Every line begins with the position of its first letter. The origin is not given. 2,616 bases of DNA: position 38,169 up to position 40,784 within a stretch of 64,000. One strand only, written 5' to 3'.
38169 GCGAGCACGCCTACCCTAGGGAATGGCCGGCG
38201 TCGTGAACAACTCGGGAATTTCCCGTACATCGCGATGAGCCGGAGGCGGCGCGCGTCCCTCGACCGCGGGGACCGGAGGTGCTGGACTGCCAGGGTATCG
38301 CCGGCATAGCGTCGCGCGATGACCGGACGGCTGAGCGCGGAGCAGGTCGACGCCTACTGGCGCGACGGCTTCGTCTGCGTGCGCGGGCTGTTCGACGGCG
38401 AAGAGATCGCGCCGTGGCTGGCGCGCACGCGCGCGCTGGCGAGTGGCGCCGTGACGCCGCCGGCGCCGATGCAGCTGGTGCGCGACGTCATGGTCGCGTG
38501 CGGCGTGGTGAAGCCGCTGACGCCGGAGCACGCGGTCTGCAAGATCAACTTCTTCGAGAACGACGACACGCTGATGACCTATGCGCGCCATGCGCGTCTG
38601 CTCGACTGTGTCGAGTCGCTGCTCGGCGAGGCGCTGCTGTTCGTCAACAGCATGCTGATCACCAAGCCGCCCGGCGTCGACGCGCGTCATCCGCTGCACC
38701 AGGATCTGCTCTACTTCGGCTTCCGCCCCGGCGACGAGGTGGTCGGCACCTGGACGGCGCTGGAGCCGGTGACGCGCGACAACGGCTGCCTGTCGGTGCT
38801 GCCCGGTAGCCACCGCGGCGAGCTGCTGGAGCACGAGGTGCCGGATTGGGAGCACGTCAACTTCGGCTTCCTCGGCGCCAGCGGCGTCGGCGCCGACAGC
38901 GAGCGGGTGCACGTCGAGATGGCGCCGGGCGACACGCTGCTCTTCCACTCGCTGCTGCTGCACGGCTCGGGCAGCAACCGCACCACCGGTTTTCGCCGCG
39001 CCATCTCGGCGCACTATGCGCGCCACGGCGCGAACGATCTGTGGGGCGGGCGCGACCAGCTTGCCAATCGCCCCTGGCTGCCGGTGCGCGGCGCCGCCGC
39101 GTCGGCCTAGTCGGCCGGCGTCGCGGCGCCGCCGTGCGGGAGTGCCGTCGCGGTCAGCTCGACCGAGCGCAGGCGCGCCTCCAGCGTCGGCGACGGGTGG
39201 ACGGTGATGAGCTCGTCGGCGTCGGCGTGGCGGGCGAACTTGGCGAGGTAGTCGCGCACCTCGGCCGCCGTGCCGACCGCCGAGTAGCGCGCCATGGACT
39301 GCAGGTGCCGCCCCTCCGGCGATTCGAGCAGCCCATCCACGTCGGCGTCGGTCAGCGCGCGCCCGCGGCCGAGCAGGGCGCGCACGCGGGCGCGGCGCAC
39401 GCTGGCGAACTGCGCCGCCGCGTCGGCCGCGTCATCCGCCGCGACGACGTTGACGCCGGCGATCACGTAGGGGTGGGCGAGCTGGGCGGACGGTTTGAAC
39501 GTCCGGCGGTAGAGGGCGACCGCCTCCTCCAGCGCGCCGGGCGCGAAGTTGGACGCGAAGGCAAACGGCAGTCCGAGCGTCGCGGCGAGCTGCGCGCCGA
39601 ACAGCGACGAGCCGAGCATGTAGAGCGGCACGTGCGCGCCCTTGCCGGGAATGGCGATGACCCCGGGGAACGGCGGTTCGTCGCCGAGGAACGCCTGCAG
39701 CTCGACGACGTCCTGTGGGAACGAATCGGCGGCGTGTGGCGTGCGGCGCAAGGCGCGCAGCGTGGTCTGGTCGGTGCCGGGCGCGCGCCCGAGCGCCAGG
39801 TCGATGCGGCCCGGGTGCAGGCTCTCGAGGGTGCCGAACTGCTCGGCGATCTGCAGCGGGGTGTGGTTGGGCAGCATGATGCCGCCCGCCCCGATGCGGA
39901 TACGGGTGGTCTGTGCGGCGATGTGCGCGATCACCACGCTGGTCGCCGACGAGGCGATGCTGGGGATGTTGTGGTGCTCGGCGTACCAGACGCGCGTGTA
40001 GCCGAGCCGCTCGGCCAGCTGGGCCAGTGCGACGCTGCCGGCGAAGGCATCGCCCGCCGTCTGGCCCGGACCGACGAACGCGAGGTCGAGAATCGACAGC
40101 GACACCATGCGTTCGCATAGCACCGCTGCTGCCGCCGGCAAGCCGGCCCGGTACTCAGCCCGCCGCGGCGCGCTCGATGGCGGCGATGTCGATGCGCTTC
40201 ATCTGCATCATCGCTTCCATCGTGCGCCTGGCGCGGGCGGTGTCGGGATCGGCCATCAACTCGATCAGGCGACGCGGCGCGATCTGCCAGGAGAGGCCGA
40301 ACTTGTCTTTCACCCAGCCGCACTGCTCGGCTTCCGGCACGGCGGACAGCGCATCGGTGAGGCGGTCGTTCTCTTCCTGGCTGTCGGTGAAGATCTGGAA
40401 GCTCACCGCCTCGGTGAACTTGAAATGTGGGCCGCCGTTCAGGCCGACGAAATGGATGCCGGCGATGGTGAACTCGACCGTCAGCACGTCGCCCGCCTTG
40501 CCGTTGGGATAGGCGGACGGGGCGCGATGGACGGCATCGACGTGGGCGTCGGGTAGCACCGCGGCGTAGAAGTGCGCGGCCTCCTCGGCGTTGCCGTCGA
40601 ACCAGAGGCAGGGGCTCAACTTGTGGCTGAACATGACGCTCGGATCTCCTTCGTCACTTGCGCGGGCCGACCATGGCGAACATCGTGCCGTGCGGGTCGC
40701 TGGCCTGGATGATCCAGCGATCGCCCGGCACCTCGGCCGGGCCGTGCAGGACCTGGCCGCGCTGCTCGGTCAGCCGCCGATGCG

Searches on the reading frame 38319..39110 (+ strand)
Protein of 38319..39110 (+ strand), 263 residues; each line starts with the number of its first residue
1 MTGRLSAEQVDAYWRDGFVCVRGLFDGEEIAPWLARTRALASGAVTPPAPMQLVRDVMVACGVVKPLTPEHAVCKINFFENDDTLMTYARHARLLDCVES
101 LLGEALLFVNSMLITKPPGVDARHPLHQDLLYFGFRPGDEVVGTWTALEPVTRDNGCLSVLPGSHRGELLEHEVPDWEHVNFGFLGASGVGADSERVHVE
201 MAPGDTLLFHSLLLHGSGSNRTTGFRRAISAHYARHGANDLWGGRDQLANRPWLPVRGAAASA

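Call 91: search_protein_families(library=pfam, proteins=[window:38319-39110:+], max_evalue=0.00001)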
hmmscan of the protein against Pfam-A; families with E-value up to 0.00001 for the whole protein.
window:38319-39110:+ (263 aa): 1 family
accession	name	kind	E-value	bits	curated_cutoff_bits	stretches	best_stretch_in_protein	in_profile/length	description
PF05721.19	PhyH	-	6e-41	141.5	22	1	15-228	3-213/213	Phytanoyl-CoA dioxygenase (PhyH)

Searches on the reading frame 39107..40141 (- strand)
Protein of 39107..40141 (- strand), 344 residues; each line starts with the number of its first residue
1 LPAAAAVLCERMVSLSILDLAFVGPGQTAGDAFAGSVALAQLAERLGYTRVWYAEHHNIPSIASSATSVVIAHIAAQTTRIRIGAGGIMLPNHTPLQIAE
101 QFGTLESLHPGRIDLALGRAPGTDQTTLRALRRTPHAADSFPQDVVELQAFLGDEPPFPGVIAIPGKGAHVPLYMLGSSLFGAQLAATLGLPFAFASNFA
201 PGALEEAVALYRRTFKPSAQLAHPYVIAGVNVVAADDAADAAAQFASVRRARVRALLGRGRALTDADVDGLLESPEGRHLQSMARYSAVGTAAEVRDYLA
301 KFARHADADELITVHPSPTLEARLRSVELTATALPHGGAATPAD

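Call 91: search_protein_families(library=pfam, proteins=[window:39107-40141:-], max_evalue=0.00001)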
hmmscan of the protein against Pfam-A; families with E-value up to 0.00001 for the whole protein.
window:39107-40141:- (344 aa): 1 family
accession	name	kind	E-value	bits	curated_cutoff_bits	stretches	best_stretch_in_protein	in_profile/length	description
PF00296.26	Bac_luciferase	-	9.9e-38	130.7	27.9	1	16-303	4-308/314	Luciferase-like monooxygenase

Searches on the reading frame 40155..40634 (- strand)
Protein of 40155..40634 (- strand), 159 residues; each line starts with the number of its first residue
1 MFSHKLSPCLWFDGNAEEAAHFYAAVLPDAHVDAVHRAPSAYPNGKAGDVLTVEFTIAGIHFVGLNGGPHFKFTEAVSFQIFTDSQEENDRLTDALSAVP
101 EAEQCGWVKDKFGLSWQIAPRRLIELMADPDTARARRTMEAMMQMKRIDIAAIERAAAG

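Call 91: search_protein_families(library=pfam, proteins=[window:40155-40634:-], max_evalue=0.00001)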
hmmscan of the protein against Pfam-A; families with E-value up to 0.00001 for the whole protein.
window:40155-40634:- (159 aa): 1 family
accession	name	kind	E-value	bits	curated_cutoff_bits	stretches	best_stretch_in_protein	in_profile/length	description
PF06983.19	3-dmu-9_3-mt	-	3.2e-43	147.4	24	1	5-118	2-115/116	3-demethylubiquinone-9 3-methyltransferase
